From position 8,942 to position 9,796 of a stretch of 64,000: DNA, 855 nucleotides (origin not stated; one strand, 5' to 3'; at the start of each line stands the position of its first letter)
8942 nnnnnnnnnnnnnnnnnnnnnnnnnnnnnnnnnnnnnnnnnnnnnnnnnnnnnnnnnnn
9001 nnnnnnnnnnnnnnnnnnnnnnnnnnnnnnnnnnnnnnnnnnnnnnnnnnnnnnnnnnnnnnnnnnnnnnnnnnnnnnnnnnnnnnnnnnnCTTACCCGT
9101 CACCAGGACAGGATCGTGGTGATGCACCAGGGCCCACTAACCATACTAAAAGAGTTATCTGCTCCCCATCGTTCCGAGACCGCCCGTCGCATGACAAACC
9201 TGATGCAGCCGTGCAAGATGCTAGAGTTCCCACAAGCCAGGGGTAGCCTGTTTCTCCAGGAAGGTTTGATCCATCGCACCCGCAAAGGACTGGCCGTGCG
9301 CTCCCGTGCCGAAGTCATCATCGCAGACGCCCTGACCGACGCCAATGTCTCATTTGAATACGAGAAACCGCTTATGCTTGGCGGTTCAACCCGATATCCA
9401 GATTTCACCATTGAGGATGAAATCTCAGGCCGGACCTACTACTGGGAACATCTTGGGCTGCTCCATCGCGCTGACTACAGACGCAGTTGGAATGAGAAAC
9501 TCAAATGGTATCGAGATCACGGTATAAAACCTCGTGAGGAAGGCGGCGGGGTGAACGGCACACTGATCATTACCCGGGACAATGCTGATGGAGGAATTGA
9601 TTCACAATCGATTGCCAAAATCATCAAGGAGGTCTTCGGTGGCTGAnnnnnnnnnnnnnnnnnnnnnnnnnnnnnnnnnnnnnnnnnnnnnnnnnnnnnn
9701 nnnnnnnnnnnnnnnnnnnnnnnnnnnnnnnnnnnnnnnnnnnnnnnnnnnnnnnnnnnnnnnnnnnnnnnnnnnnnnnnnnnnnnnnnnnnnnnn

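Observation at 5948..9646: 1232-aa three-part protein with an unrecognised Cys-rich N-domain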

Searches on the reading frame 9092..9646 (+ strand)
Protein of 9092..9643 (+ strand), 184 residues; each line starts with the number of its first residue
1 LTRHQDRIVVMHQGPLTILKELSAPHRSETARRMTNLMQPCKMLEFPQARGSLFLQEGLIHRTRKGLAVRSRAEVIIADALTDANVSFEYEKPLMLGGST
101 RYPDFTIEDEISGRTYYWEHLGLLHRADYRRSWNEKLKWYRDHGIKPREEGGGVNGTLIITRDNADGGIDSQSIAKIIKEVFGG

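Call 8: search_protein_families(library=pfam, proteins=[window:9125-9643:+], max_evalue=10)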
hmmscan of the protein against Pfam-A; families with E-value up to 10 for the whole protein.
seq(173 aa): 2 families
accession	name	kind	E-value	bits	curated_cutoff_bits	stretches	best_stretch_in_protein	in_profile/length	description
PF21702.3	GLGE_C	-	0.044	14.4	27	1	89-109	49-69/87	GLGE, C-terminal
PF14811.11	TPD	-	0.083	13.2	27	1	60-100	32-72/138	Protein of unknown function TPD sequence-motif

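Call 14: find_homologous_proteins(query=window:9092-9643:+, max_evalue=0.001)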
Query seq(184 aa) (184 aa): 195 proteins with E <= 0.001 among 265 candidates; the best 120 are listed.
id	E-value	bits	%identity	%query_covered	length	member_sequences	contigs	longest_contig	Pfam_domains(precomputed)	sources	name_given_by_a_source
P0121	5.2e-83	295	74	93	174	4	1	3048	-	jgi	jgi:hypothetical protein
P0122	4.0e-82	292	71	98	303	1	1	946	PF13538.13,PF01443.25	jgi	jgi:hypothetical protein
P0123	2.5e-80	286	66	100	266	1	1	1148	PF13538.13,PF01443.25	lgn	-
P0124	7.3e-80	285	69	100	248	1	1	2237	PF13538.13,PF01443.25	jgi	jgi:hypothetical protein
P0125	8.7e-80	285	64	100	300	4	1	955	PF13538.13,PF01443.25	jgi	jgi:hypothetical protein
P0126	2.4e-78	280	67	98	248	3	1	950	PF13538.13,PF01443.25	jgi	jgi:hypothetical protein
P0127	3.5e-78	279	66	100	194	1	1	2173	-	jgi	jgi:hypothetical protein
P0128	1.1e-77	278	67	100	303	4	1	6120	PF13538.13,PF01443.25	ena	-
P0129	4.0e-77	276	65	99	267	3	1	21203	PF13538.13,PF01443.25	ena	-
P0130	1.9e-75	270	64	100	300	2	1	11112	PF13538.13,PF01443.25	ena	-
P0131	1.0e-74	268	64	100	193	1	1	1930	-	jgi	jgi:hypothetical protein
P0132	1.4e-74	268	66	92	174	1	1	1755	-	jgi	jgi:hypothetical protein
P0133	1.2e-73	265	64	97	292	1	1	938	PF13538.13,PF01443.25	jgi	jgi:hypothetical protein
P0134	1.2e-73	265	63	99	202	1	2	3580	-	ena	-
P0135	4.2e-73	263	66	91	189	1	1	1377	-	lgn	-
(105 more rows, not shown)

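Call 41: predict_structure(alignment_id=A2)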
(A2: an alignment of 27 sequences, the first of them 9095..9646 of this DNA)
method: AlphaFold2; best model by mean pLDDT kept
length: 183 residues; sequences in the alignment: 27
mean_pLDDT: 81.5   pTM: 0.69
mean pLDDT of the five models: 81.5, 79.0, 77.6, 77.1, 76.9
residues with pLDDT >= 90: 87; 70-90: 48; 50-70: 34; < 50: 14
segments of 3 or more residues with pLDDT < 50: 1-6, 33-37
pLDDT, mean of each block of 10 residues (from residue 1): 45 66 55 50 71 69 87 94 95 91 94 95 88 96 96 96 84 94 80
secondary structure, 60 per line:
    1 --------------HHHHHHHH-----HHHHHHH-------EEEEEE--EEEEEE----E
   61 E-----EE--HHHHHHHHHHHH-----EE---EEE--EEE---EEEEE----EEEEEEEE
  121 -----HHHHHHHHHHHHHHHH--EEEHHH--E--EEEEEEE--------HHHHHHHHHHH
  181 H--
elements in order: H15-22 H28-34 E42-47 E50-55 H71-82 E93-95 E98-100 E104-108 E113-120 H126-141 E144-146 E155-161 H170-181

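Call 45: fold_search(model_id=the predicted structure, library=pdb)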
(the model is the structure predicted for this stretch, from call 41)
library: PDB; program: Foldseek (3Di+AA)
matches with E <= 10: 547; with E <= 0.001: 1
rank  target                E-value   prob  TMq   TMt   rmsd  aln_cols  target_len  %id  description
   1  6p4w_B                5.1e-04  0.99  0.35  0.19  12.8       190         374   16  XPB helicase in a complex with truncated Bax1 from Sulfurisphaera tokodaii at 2.96 Angstrom resolution (released 2020-06-03)
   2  8gy8_A                1.4e-03  0.95  0.34  0.19  14.0       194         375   14  The structure of Bax1 from Pyrococcus furiosus (released 2023-09-27)
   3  6p4w_D                3.7e-03  0.90  0.34  0.19  12.6       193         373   17  XPB helicase in a complex with truncated Bax1 from Sulfurisphaera tokodaii at 2.96 Angstrom resolution (released 2020-06-03)
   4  6p4o_D                4.0e-03  0.93  0.36  0.16  12.3       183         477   16  Complex of XPB helicase with Bax1 endonuclease from Sulfurisphaera tokodaii at 3.15 Angstroms resolution (released 2020-06-03)
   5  6xl1_A                5.2e-03  1.00  0.37  0.20   6.8       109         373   11  crystal structure of cA4-activated Card1(D294N) (released 2020-12-30)
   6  6p4f_B                5.9e-03  0.93  0.39  0.21  12.7       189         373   18  Crystal structure of the XPB-Bax1-forked DNA ternary complex (released 2020-06-17)
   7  9u49_A                9.8e-03  0.98  0.34  0.17   6.8       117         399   14  crystal structure of Cdn1 in complex with cA4 (released 2026-02-04)
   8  2inb                  1.3e-02  0.99  0.34  0.47   4.6        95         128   14  Crystal structure of an XisH family protein (ZP_00107633.1) from Nostoc punctiforme PCC 73102 at 1.60 A resolution (released 2006-10-24)
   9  2okf_A                1.4e-02  0.98  0.35  0.47   7.5       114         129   10  CRYSTAL STRUCTURE OF A FDXN ELEMENT EXCISION CONTROLLING FACTOR PROTEIN (AVA_3312) FROM ANABAENA VARIABILIS AT 1.60 A  (released 2007-01-30)
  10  8gh6_A                1.4e-02  0.98  0.35  0.09   6.6       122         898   13  Bombyx mori R2 retrotransposon initiating target-primed reverse transcription (released 2023-04-05)
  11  9iac_A                1.5e-02  0.20  0.18  0.13  16.4       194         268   11  Structure of the Argonaute-associated Cas4 family protein 1 (ACE1) from Microcystis aeruginosa (MaACE1) (released 2025-04-23)
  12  6ntv_A                1.8e-02  0.72  0.30  0.25  10.4       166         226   11  SFTSV L endonuclease domain (released 2020-01-08)
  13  8iby_C                2.1e-02  0.96  0.34  0.10   7.1       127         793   12  Structure of R2 with 5'ORF (released 2023-09-20)
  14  6p66_B                2.1e-02  0.72  0.30  0.14  11.4       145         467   17  The crystal structure of the XPB complex with Bax1 from Archaeoglobus fulgidus at 3.0 Angstrom resolution (released 2020-06-17)
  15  9iab_B                2.1e-02  0.23  0.18  0.14  12.5       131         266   13  Structure of the Argonaute-associated Cas4 family protein 1 (ACE1) from Chroococcidiopsis thermalis (CtACE1) (released 2025-04-23)
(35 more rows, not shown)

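Call 67: search_solved_structures(query=A2, max_evalue=1, show_alignments=1)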
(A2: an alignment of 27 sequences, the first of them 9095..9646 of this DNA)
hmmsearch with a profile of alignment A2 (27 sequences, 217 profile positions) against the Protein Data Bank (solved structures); distinct sequences matched with E-value up to 1: 10.
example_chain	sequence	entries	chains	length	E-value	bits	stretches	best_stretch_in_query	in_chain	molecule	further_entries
3e1s_A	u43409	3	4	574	4e-09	39.3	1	1-41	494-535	Exodeoxyribonuclease V, subunit RecD | Exodeoxyribonuclease V, subunit RecD, putative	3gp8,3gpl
1w36_D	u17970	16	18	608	8e-08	35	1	1-43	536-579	EXODEOXYRIBONUCLEASE V ALPHA CHAIN | RecBCD enzyme subunit RecD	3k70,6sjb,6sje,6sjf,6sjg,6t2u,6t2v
5ld2_D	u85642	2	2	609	8.1e-08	35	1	1-43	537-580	RecBCD enzyme subunit RecD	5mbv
9kwf_B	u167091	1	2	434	0.031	16.8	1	1-45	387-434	Putative deoxyribonuclease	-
8sm3_B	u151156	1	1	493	0.35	13.3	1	2-48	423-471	Gabija protein GajB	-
8j4t_G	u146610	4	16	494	0.35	13.3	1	2-48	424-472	Gabija protein GajB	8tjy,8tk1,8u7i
8iud_A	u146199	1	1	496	0.35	13.3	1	2-48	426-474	Gabija protein GajB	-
8jqb_E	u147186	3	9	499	0.36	13.3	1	2-48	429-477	Gabija protein GajB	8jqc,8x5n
6vsx_A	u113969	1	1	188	0.43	13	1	3-51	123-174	DNA helicase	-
29vz_A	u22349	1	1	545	0.61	12.5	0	110-171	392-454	Cannabichromenic acid synthase (Fragment)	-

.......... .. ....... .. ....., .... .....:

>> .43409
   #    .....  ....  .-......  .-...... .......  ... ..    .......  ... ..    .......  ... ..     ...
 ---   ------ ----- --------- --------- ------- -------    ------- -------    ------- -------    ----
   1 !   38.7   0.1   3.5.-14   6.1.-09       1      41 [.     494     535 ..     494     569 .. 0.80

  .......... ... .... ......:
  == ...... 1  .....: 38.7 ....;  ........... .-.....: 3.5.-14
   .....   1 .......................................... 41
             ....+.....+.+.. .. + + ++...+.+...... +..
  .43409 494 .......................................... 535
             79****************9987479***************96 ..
